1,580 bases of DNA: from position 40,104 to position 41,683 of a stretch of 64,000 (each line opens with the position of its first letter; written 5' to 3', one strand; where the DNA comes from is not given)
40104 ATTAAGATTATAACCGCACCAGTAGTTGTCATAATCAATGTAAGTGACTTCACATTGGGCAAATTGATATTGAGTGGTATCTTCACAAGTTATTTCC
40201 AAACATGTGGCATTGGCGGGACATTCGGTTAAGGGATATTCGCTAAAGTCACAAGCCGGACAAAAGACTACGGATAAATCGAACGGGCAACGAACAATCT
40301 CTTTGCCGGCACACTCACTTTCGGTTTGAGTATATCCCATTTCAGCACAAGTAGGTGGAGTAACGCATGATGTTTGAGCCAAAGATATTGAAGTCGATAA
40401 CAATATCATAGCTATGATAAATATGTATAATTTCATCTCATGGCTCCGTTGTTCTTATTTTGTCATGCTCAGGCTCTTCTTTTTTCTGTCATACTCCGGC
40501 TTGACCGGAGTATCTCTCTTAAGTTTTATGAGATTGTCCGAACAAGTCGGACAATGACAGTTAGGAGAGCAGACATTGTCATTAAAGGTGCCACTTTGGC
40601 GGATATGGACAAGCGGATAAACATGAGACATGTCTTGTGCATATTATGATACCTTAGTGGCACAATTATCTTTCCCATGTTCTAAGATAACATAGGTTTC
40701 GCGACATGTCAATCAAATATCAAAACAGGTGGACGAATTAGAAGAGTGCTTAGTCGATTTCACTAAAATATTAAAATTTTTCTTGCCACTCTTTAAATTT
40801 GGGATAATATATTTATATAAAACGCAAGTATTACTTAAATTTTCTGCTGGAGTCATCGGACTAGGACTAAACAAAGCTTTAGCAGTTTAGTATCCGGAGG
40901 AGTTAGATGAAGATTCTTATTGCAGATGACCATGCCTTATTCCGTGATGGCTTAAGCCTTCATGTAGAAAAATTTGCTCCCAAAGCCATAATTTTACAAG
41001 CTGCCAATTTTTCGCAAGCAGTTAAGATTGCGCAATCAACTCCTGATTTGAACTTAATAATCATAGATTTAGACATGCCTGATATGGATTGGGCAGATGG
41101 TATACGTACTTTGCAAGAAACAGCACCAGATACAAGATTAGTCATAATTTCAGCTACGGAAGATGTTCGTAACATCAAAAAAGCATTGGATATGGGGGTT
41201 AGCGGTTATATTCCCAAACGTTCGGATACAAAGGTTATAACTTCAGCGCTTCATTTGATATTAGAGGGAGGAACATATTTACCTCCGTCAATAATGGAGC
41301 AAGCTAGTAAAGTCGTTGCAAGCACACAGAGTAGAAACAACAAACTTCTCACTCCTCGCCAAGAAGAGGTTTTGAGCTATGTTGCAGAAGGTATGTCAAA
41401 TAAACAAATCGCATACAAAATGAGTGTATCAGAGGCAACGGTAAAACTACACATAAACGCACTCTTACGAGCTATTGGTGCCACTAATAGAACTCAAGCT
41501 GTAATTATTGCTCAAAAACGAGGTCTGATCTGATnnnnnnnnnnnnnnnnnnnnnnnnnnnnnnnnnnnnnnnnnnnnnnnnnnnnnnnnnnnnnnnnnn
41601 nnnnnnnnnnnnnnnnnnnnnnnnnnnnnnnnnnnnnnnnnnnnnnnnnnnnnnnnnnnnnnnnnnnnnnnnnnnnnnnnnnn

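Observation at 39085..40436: Operon of two secreted cysteine-rich proteins sharing an unrecognised N-terminal Cys module, one tipped with BspA/LRR-like repeats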

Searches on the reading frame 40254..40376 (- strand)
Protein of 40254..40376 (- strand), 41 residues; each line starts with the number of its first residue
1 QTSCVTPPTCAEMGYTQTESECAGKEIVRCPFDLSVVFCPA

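Call 29: search_protein_representatives(alignment_id=A1)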
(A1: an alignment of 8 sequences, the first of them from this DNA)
Query: 8 sequences, 40 profile positions. Proteins with E-value up to 0.001 (for the whole library): 1072; up to 1e-10: 293; up to 1e-30: 0. The best 150 are listed.
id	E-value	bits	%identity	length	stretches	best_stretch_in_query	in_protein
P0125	3.5e-27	109.9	-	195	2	3-40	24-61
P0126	9.8e-26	105.3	-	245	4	2-40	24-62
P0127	1.5e-23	98.2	-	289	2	1-39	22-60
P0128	2.8e-23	97.4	-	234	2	2-39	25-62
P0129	7.8e-22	92.8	-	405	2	1-39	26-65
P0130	9.5e-22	92.5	-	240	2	2-40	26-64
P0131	1.1e-21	92.4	-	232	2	1-38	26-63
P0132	1.4e-21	92.0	-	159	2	1-38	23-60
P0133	4.0e-20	87.3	-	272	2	1-40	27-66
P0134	8.0e-20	86.3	-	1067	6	8-38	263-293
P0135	8.7e-20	86.2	-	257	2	1-40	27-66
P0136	2.5e-19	84.7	-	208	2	1-40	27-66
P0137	2.8e-19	84.6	-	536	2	2-40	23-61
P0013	4.0e-19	84.1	-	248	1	1-40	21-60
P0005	4.4e-19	84.0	-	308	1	1-40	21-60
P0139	1.1e-18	82.7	-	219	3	2-38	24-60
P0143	8.5e-18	79.9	-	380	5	8-38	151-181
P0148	8.2e-17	76.7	-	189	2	1-40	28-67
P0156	3.3e-16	74.8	-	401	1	1-39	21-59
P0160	5.4e-16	74.1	-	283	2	8-38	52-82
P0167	1.9e-15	72.3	-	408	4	2-39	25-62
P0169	3.1e-15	71.7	-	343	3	6-38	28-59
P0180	1.1e-14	69.9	-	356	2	8-38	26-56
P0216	2.1e-13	65.8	-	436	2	9-38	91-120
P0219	2.5e-13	65.6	-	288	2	8-39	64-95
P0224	2.8e-13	65.4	-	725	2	6-39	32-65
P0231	4.9e-13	64.6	-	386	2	5-38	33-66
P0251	1.2e-12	63.3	-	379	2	6-39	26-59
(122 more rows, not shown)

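Call 33: search_protein_families(library=pfam, proteins=[P0125, P0126, P0127, P0129, P0134, P0137, P0143, P0156, P0216, P0224], max_evalue=0.01)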
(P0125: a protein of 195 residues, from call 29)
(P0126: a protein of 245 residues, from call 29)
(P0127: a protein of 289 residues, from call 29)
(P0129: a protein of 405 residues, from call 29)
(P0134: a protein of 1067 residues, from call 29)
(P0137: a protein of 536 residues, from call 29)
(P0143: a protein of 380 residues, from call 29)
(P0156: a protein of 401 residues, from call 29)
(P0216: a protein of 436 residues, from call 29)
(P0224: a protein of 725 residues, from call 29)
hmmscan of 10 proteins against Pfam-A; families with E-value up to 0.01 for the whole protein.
P0125 (195 aa): 0 families

P0126 (245 aa): 0 families

P0127 (289 aa): 1 family
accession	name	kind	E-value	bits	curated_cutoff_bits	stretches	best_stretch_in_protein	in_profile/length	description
PF07484.17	Collar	-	2.3e-21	75.9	24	1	101-156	1-57/57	Phage Tail Collar Domain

P0129 (405 aa): 0 families

P0134 (1067 aa): 0 families

P0137 (536 aa): 0 families

P0143 (380 aa): 2 families
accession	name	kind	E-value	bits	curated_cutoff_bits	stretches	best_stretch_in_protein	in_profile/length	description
PF07484.17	Collar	-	9.1e-18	64.4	24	1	223-280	1-57/57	Phage Tail Collar Domain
PF21939.1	Gp10_C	-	0.00056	21.3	27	1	288-372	48-135/139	Baseplate structural protein Gp10, C-terminal domain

P0156 (401 aa): 0 families

P0216 (436 aa): 0 families

P0224 (725 aa): 0 families

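Call 34: list_cluster_members(proteins=[P0125, P0126, P0127, P0128, P0129, P0134, P0137, P0143, P0216, P0224])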
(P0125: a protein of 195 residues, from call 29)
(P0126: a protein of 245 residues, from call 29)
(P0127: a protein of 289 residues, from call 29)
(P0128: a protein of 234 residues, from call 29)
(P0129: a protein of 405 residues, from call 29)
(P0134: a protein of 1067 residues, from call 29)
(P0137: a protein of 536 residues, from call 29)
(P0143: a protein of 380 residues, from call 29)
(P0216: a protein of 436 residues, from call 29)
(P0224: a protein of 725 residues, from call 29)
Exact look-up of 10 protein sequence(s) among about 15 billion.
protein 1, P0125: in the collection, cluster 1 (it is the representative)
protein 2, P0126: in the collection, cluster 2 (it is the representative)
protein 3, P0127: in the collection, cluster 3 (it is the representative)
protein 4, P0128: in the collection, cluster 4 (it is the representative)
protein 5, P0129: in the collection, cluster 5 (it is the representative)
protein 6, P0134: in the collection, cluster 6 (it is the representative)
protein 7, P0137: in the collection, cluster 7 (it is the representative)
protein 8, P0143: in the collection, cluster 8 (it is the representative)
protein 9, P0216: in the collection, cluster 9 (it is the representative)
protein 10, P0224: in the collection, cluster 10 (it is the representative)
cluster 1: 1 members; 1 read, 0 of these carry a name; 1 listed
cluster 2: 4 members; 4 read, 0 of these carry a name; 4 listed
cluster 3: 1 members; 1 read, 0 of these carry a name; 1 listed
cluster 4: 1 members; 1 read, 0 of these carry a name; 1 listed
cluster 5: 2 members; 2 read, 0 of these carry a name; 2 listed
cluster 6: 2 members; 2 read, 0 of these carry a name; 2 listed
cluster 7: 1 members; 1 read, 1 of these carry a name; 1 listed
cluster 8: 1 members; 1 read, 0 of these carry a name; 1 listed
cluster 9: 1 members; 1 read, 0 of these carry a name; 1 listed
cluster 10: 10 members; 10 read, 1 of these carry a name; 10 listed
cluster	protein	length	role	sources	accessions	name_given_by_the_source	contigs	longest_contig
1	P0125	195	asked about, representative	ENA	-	-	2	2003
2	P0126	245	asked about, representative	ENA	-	-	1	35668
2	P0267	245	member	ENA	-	-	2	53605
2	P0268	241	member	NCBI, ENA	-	-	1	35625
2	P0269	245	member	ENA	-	-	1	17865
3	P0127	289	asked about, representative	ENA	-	-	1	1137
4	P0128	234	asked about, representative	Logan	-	-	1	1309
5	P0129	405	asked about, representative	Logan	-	-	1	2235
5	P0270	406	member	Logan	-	-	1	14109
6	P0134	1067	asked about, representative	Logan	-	-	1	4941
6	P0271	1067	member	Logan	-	-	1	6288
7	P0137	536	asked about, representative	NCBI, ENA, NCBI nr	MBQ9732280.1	MAG: hypothetical protein IJV97_04245 [Alphaproteobacteria bacterium] | hypothetical protein [Alphaproteobacteria bacterium]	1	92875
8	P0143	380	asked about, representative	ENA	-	-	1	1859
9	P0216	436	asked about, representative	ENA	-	-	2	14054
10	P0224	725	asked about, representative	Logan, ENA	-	-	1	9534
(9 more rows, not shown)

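Call 47: find_related_loci(query=A1, collection=genome_contigs, flank=3000)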
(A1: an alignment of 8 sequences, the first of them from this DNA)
Query A1 (41 aa) in genome_contigs; peptide patterns used: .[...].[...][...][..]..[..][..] (x = any residue, [..] = any of these).
71 stretches matched a pattern; 66 encode a relative of the query (tblastn E <= 1e-3); 66 distinct loci.
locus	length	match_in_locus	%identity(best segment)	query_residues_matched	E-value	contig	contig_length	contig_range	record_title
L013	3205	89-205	59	1-39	5e-15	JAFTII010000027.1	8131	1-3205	MAG: Alphaproteobacteria bacterium isolate RGIG3845 Roe_deer_Cecum-1__c548397, whole genome shotgun sequence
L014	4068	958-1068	62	3-39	3e-14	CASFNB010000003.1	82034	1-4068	uncultured proteobacterium isolate A1_L3_371371_idba_bin.16 genome assembly, contig: A1_L3_371371_idba_bin.16.fa_scaffol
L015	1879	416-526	62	3-39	3e-14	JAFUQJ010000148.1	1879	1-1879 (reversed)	MAG: Alphaproteobacteria bacterium isolate RGIG4730 Roe_deer_Rectum.Co__c2469588, whole genome shotgun sequence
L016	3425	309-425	56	1-39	6e-14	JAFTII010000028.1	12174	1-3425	MAG: Alphaproteobacteria bacterium isolate RGIG3845 Roe_deer_Cecum-1__c577064, whole genome shotgun sequence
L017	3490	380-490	54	3-39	3e-13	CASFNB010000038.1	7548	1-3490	uncultured proteobacterium isolate A1_L3_371371_idba_bin.16 genome assembly, contig: A1_L3_371371_idba_bin.16.fa_scaffol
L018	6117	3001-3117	56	1-39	3e-13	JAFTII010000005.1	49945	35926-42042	MAG: Alphaproteobacteria bacterium isolate RGIG3845 Roe_deer_Cecum-1__c86582, whole genome shotgun sequence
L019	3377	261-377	51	3-41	3e-13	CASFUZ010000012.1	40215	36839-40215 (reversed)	uncultured proteobacterium isolate O15_L1_384384_idba_bin.74 genome assembly, contig: O15_L1_384384_idba_bin.74.fa_scaff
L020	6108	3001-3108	61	4-39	5e-13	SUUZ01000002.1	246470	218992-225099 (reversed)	MAG: Alphaproteobacteria bacterium isolate SIG59 NODE_561_length_246470_cov_18.988297, whole genome shotgun sequence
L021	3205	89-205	54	1-39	9e-13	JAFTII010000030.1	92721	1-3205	MAG: Alphaproteobacteria bacterium isolate RGIG3845 Roe_deer_Cecum-1__c610233, whole genome shotgun sequence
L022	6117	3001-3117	49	3-41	1e-12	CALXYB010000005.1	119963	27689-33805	MAG: uncultured Alphaproteobacteria bacterium isolate BRZ_DL__bin79 genome assembly, contig: BRZ_DL__NODE_217_length_119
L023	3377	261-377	49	3-41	2e-12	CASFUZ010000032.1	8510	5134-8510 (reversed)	uncultured proteobacterium isolate O15_L1_384384_idba_bin.74 genome assembly, contig: O15_L1_384384_idba_bin.74.fa_scaff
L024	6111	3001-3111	54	3-39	2e-12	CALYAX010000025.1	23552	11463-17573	MAG: uncultured Alphaproteobacteria bacterium isolate BRZ_DH__bin41 genome assembly, contig: BRZ_DH__NODE_2011_length_23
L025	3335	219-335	49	3-41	2e-12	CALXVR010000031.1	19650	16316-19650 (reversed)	MAG: uncultured Alphaproteobacteria bacterium isolate BRZ_SB__bin123 genome assembly, contig: BRZ_SB__NODE_4206_length_1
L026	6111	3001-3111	49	3-39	4e-12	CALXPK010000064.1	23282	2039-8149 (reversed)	MAG: uncultured Alphaproteobacteria bacterium isolate E04__bin53 genome assembly, contig: E04__k127_7039795, whole genom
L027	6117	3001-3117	44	3-41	3e-12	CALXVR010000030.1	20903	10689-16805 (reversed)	MAG: uncultured Alphaproteobacteria bacterium isolate BRZ_SB__bin123 genome assembly, contig: BRZ_SB__NODE_3840_length_2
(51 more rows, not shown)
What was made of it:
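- Tried and rejected: It was repeated with A1, whose single narrow pattern biases the 66 loci toward close relatives (call 47).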

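Call 79: list_cluster_members(proteins=[P0169, P0180, P0160, P0219, P0251, P0231, P0139, P0148, P0167, P0133])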
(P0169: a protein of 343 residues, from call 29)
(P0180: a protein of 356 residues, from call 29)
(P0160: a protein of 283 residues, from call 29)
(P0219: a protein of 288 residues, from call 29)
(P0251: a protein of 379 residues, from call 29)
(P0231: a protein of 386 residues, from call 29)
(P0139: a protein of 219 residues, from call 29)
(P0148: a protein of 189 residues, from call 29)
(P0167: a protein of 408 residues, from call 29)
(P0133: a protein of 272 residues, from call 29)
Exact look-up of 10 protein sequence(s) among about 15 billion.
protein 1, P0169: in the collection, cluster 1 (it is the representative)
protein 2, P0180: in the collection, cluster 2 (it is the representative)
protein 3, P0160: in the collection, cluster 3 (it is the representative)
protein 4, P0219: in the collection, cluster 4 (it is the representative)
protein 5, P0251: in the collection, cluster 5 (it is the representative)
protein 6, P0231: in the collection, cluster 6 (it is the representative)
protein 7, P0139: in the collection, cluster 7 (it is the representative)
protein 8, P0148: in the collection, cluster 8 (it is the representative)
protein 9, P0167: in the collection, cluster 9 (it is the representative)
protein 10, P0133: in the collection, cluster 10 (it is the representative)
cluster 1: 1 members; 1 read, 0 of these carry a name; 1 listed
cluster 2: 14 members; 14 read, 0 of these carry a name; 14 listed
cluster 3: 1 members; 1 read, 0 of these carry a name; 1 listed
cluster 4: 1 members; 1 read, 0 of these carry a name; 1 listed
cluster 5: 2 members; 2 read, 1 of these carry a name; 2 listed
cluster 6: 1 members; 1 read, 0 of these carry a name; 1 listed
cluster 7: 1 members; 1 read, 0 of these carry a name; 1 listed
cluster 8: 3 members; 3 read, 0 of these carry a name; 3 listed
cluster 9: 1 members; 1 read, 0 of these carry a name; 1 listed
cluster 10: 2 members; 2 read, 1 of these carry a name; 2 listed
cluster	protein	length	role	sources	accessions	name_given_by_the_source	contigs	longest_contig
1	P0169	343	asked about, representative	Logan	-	-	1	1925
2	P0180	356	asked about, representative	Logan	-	-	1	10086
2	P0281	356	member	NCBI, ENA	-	-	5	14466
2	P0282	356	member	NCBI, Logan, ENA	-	-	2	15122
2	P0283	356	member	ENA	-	-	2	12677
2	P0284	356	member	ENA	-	-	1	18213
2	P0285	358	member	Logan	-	-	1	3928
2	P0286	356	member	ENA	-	-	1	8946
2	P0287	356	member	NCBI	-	-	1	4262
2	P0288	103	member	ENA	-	-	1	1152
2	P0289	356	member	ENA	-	-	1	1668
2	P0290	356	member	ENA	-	-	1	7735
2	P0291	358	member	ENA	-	-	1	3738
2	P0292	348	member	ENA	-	-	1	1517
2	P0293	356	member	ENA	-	-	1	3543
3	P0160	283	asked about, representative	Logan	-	-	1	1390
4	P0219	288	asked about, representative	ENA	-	-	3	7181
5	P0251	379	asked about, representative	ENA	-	-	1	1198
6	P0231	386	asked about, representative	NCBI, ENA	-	-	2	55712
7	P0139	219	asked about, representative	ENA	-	-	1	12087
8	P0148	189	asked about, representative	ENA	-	-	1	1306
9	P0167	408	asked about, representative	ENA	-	-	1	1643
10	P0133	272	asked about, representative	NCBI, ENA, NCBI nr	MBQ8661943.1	MAG: tail fiber protein [Alphaproteobacteria bacterium] | tail fiber protein [Alphaproteobacteria bacterium]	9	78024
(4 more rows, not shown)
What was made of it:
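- Taxonomy: all 66 GTDB loci and all named cluster members are gut Alphaproteobacteria MAGs (calls 34, 47, 79).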

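Call 84: search_protein_families(library=pfam, alignment_id=A7, max_evalue=0.001)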
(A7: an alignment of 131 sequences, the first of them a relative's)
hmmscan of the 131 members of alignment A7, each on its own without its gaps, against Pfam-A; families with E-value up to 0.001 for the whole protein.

A. member 1, P0125 (195 aa): 0 families

B. families by the number of members that match (of 131 scanned): 7 families
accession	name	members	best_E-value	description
PF07603.17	Lcl_C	13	8e-09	Lcl C-terminal domain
PF07484.17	Collar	12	7.4e-22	Phage Tail Collar Domain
PF13306.12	LRR_5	3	1.7e-21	BspA type Leucine rich repeat region (6 copies)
PF03382.20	DUF285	3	9.6e-11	Mycoplasma protein of unknown function, DUF285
PF21939.1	Gp10_C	2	7.4e-05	Baseplate structural protein Gp10, C-terminal domain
PF18911.6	PKD_4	2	7.7e-05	PKD domain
PF00801.26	PKD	1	0.00021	PKD domain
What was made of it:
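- On Any described domain family, for the 5-Cys N-module: No Pfam family covers the module in 141 family members (calls 33, 84).
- On Polymorphic toxin-immunity systems: Cargo domains are LRR, Lcl_C, Collar and PKD (call 84).
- Closest known: Legionella Lcl adhesin C-terminal domain. Same: These are the most frequent recognisable cargo domains fused to the N-module in other family members (13 and 12 of 131, call 84).
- Cargo census of 131 members: Lcl_C 13, Collar 12, LRR_5 3, DUF285 3, PKD 2-3; nothing covers the module (call 84). No toxin domain occurs among the cargo: the types are LRR, Lcl_C, Collar and PKD (call 84). Twelve of 131 family members carry the phage tail collar domain (call 84), and one is named 'tail fiber protein' by NCBI (call 79).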

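Call 86: find_related_loci(query=A1, collection=viral_contigs, flank=4000)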
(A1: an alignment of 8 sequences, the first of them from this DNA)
Query A1 (41 aa) in viral_contigs; peptide patterns used: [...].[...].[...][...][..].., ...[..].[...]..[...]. (x = any residue, [..] = any of these).
20 stretches matched a pattern, but none encodes a relative of the query by tblastn (E <= 1e-3).
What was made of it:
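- No IMG/VR contig encodes the module (call 86).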

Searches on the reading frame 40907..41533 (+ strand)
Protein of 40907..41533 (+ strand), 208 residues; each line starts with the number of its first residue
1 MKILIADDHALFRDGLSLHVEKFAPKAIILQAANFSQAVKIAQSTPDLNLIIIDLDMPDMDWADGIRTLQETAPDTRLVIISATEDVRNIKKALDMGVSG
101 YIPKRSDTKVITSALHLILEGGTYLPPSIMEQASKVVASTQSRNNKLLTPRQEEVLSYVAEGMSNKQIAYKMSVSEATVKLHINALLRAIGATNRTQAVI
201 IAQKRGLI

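Call 78: find_encoding_contigs(protein=window:40907-41533:+, flank=4000, max_places=8)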
Protein window:40907-41533:+ (208 aa): 18 contigs read that carry it; 8 places shown.
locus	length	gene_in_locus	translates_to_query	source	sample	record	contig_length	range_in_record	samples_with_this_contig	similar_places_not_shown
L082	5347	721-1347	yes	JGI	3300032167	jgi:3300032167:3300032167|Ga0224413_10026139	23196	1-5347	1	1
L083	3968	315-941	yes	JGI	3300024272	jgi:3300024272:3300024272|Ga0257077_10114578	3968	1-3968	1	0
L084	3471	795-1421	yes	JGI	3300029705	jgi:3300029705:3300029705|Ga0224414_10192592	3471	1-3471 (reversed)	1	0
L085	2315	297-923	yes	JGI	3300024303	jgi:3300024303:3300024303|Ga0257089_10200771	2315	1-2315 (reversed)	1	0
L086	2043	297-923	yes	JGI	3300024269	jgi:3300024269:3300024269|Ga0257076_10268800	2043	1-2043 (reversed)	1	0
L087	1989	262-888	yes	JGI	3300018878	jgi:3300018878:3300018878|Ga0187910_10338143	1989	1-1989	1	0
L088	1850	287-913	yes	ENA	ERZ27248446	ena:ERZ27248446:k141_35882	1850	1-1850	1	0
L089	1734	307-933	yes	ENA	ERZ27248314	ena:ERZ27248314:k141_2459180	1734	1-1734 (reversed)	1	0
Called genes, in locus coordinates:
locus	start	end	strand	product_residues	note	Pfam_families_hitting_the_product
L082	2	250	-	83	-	?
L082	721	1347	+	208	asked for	PF00072:Response_reg, PF00196:GerE, PF08281:Sigma70_r4_2 (weak)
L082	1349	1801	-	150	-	PF00383:dCMP_cyt_deam_1, PF14437:MafB19-deam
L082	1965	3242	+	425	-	PF03952:Enolase_N, PF00113:Enolase_C, PF13378:MR_MLE_C (weak)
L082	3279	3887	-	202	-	PF18626:Gln_deamidase_2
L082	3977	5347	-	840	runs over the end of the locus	PF00343:Phosphorylase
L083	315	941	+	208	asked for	PF00072:Response_reg, PF00196:GerE, PF08281:Sigma70_r4_2 (weak)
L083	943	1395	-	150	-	PF00383:dCMP_cyt_deam_1, PF14437:MafB19-deam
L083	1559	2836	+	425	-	PF03952:Enolase_N, PF00113:Enolase_C, PF13378:MR_MLE_C (weak)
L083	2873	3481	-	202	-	PF18626:Gln_deamidase_2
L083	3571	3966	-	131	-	?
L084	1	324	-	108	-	?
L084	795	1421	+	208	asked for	PF00072:Response_reg, PF00196:GerE, PF08281:Sigma70_r4_2 (weak)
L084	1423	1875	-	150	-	PF00383:dCMP_cyt_deam_1, PF14437:MafB19-deam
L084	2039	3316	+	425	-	PF03952:Enolase_N, PF00113:Enolase_C, PF13378:MR_MLE_C (weak)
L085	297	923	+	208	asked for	PF00072:Response_reg, PF00196:GerE, PF08281:Sigma70_r4_2 (weak)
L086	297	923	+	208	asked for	PF00072:Response_reg, PF00196:GerE, PF08281:Sigma70_r4_2 (weak)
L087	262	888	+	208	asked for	PF00072:Response_reg, PF00196:GerE, PF08281:Sigma70_r4_2 (weak)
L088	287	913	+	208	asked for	PF00072:Response_reg, PF00196:GerE, PF08281:Sigma70_r4_2 (weak)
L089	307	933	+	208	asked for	PF00072:Response_reg, PF00196:GerE, PF08281:Sigma70_r4_2 (weak)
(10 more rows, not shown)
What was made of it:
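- Tried and rejected: All contigs break in the constant region, so the test is uninformative (call 78).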
